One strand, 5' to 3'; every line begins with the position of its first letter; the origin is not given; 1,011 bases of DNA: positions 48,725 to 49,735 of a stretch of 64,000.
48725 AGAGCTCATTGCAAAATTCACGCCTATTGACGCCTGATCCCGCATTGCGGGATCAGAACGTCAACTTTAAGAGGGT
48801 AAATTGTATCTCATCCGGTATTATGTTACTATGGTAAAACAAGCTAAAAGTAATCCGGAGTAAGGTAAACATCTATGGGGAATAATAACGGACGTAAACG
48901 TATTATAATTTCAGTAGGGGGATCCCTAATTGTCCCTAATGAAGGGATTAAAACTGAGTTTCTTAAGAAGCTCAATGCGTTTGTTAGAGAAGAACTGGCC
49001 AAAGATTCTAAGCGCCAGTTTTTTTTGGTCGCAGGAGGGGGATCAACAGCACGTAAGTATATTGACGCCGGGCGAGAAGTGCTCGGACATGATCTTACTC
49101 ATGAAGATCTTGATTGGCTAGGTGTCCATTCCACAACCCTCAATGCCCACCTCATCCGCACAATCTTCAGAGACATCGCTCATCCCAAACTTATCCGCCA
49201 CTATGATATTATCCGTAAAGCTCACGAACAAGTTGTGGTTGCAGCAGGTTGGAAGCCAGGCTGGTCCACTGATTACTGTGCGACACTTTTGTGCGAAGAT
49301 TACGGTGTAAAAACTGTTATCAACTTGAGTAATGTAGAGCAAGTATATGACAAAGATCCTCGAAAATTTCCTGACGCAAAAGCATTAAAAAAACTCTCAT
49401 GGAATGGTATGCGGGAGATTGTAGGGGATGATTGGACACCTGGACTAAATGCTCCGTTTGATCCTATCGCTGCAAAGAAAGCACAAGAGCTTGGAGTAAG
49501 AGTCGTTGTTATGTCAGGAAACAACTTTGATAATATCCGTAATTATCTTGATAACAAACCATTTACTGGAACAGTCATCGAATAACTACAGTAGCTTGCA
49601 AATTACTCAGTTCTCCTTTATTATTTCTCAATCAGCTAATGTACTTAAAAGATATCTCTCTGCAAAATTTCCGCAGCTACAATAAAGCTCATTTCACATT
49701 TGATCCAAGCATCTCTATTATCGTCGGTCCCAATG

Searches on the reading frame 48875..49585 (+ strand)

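Call 38: search_protein_families(library=pfam, proteins=[window:48875-49585:+], max_evalue=0.00001)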
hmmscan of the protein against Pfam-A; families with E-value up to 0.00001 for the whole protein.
window:48875-49585:+ (236 aa): 1 family
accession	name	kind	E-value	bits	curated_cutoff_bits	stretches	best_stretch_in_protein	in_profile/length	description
PF00696.33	AA_kinase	-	6.9e-25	88.6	24.9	1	8-214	1-234/234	Amino acid kinase family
